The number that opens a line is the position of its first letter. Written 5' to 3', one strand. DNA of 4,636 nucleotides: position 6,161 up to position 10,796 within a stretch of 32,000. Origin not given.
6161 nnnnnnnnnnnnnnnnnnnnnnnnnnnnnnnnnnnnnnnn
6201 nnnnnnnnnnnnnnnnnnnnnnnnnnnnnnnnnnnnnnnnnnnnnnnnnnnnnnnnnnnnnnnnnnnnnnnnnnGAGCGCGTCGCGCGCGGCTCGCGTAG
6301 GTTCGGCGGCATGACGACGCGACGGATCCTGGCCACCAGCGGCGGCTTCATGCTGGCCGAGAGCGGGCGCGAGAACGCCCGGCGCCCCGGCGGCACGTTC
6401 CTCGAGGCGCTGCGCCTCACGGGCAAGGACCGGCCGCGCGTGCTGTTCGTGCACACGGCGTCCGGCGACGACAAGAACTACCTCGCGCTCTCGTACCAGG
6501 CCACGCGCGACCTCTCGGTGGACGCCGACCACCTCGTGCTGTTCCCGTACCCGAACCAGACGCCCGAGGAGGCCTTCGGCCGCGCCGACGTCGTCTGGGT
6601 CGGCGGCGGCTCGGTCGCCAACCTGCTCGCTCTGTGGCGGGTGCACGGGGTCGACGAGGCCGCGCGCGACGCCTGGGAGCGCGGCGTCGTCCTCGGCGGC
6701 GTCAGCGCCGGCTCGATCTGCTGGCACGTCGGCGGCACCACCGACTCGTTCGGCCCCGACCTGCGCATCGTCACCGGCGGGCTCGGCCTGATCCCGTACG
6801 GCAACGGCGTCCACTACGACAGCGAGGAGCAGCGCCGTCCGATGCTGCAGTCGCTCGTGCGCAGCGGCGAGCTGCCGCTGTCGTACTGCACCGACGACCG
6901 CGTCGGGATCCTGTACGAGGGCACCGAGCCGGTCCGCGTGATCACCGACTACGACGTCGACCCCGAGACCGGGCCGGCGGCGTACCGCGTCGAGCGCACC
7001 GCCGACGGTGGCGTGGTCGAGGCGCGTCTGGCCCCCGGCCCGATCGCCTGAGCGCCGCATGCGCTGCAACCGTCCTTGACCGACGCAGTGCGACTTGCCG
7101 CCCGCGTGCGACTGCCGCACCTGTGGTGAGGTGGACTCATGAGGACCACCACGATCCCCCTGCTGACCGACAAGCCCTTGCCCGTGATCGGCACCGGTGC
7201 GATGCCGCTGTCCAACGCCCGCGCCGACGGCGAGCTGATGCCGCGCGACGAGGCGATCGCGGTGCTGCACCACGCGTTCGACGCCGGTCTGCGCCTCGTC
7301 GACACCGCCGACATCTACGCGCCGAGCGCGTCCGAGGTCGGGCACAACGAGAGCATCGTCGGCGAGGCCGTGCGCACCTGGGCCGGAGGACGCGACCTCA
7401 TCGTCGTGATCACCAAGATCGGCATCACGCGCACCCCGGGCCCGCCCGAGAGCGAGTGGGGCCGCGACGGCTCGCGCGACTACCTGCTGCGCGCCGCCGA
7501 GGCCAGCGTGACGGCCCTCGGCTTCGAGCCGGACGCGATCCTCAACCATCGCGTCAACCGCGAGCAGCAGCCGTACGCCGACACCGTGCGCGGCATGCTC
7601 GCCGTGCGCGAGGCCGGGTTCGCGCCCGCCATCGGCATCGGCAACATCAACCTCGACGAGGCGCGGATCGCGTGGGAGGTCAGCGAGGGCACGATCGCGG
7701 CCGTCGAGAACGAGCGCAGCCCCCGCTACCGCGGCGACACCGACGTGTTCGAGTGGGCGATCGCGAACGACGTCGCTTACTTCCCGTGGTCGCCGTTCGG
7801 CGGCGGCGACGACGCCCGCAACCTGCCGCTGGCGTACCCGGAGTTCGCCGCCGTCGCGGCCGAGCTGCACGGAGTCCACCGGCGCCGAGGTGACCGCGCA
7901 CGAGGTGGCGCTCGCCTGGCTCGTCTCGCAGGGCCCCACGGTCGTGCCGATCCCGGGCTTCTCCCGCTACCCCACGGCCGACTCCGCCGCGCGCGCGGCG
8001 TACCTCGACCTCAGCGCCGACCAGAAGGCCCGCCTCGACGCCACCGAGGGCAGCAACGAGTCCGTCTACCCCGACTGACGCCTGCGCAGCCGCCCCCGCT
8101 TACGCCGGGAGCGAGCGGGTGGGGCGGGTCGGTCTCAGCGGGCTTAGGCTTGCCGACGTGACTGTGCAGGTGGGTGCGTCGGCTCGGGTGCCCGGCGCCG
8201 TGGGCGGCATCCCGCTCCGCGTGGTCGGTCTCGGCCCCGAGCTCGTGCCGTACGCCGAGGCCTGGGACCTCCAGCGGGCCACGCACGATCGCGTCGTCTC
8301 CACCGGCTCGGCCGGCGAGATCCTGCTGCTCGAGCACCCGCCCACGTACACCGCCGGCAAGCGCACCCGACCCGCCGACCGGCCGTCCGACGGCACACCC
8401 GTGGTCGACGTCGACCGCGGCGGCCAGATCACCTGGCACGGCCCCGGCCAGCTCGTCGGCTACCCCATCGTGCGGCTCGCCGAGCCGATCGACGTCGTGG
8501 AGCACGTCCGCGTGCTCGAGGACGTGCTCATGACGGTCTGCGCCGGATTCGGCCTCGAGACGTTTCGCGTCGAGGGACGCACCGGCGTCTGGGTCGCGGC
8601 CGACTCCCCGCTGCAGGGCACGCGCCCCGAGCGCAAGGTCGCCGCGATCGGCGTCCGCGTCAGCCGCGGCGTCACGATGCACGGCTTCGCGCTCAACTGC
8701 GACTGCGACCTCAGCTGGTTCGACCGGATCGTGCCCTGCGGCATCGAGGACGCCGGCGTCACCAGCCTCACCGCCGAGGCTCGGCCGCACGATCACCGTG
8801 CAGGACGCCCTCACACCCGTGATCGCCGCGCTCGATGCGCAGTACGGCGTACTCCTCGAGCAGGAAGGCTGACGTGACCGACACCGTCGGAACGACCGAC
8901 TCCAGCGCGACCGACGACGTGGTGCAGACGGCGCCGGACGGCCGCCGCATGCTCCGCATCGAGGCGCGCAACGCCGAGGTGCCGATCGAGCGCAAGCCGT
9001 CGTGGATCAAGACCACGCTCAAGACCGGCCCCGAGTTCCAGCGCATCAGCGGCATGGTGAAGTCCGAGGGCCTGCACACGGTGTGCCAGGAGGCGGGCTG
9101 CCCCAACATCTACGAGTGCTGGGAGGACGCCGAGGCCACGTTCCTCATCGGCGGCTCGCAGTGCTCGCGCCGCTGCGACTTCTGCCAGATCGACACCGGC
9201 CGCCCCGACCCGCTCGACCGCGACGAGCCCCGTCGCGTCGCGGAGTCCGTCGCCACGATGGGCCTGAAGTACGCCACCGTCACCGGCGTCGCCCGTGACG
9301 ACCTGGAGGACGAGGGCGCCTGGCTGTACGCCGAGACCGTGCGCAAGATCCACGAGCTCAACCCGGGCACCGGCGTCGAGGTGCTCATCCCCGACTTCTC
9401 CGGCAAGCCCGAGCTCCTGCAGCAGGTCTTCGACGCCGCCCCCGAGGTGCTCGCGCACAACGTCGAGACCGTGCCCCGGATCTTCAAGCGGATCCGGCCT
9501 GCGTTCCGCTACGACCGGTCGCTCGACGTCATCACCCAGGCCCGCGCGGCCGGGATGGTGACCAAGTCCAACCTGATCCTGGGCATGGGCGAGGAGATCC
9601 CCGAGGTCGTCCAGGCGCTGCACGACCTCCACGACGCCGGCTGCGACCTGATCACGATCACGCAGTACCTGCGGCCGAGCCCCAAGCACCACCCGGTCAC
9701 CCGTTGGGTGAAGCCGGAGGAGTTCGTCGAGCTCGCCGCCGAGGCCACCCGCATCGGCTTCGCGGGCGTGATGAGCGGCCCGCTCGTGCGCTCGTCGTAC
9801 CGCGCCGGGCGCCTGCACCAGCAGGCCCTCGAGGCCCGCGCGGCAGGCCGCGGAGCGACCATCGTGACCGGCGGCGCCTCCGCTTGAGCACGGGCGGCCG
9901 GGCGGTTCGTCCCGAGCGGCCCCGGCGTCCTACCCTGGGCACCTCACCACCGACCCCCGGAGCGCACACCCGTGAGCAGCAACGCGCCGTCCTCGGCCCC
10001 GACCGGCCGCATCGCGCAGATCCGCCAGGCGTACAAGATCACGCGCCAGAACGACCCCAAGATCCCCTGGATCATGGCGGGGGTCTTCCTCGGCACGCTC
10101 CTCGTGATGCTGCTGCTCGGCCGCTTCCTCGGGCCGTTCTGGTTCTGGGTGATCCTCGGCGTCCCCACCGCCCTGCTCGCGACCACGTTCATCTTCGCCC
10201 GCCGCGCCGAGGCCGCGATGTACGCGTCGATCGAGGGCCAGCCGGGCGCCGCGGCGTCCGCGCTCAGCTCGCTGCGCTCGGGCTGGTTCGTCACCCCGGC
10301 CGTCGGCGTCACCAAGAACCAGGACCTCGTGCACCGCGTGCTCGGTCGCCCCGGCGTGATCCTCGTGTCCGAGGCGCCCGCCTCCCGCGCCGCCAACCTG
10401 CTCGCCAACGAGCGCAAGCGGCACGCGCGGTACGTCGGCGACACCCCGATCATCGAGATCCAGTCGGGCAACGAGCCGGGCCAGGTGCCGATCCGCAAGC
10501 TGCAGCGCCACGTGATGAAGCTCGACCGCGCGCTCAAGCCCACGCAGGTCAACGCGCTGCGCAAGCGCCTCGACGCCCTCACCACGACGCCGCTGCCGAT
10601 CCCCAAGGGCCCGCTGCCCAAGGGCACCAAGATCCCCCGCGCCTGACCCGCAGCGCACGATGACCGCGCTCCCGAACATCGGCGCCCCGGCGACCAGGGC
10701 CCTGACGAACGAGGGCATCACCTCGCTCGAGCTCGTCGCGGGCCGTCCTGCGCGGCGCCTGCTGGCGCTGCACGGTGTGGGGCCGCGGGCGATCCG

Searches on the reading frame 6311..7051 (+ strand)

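Call 52: search_protein_families(library=pfam, proteins=[window:6311-7051:+], max_evalue=0.001)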
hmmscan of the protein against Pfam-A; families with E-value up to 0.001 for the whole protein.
window:6311-7051:+ (246 aa): 1 family
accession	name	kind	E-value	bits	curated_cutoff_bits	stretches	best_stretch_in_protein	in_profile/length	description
PF03575.23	Peptidase_S51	-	7.1e-29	101.4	23.9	1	35-205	24-201/206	Peptidase family S51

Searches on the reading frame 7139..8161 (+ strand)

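Call 52: search_protein_families(library=pfam, proteins=[window:7139-8161:+], max_evalue=0.001)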
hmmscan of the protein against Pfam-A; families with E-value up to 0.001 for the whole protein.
window:7139-8161:+ (340 aa): 1 family
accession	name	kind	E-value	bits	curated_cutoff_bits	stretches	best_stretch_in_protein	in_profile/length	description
PF00248.27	Aldo_ket_red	-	3.9e-27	95.5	24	1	17-223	2-195/291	Aldo/keto reductase family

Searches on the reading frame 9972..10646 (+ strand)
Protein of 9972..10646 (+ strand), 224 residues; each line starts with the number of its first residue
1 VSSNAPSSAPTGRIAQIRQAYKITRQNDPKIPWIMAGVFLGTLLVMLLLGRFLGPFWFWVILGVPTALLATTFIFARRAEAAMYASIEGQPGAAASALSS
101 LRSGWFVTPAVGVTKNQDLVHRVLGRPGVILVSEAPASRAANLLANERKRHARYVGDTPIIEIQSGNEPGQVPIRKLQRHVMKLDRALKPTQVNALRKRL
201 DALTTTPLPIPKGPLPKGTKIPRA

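Call 52: search_protein_families(library=pfam, proteins=[window:9972-10646:+], max_evalue=0.001)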
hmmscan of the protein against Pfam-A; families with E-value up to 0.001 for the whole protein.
window:9972-10646:+ (224 aa): 1 family
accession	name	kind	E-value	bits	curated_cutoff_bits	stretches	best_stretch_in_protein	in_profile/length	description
PF13829.11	DUF4191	-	3.4e-83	278.8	30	1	11-223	5-218/219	Domain of unknown function (DUF4191)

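Call 68: find_related_loci(query=window:9972-10646:+, collection=metagenome_contigs, flank=10000)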
Query window:9972-10646:+ (224 aa) in metagenome_contigs; peptide patterns used: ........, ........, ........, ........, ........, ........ (x = any residue, [..] = any of these).
123 stretches matched a pattern; 34 encode a relative of the query (tblastn E <= 1e-3); 34 distinct loci.
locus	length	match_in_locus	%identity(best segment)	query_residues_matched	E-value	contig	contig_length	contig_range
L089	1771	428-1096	83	1-223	4e-136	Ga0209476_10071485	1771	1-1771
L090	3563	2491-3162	69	1-224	2e-104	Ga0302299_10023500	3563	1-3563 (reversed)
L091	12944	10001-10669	65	1-224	5e-92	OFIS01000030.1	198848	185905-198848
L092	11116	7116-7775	65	1-220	1e-89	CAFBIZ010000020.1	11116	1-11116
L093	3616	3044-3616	69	12-202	2e-89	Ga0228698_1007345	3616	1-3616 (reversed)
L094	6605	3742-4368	62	15-223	1e-79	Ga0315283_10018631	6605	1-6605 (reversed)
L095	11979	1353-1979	62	15-223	1e-79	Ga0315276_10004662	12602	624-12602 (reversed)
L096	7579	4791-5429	56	12-224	2e-78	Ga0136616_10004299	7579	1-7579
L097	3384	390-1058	60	2-223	1e-78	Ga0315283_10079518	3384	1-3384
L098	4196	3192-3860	60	2-223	2e-78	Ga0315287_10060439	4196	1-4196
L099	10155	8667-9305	56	12-224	1e-77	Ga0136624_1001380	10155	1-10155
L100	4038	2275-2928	53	6-223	4e-71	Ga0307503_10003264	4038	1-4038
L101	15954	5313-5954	53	12-224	5e-68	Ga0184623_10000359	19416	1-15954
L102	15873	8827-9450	52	11-216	6e-66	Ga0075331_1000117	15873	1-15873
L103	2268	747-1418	49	1-217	4e-63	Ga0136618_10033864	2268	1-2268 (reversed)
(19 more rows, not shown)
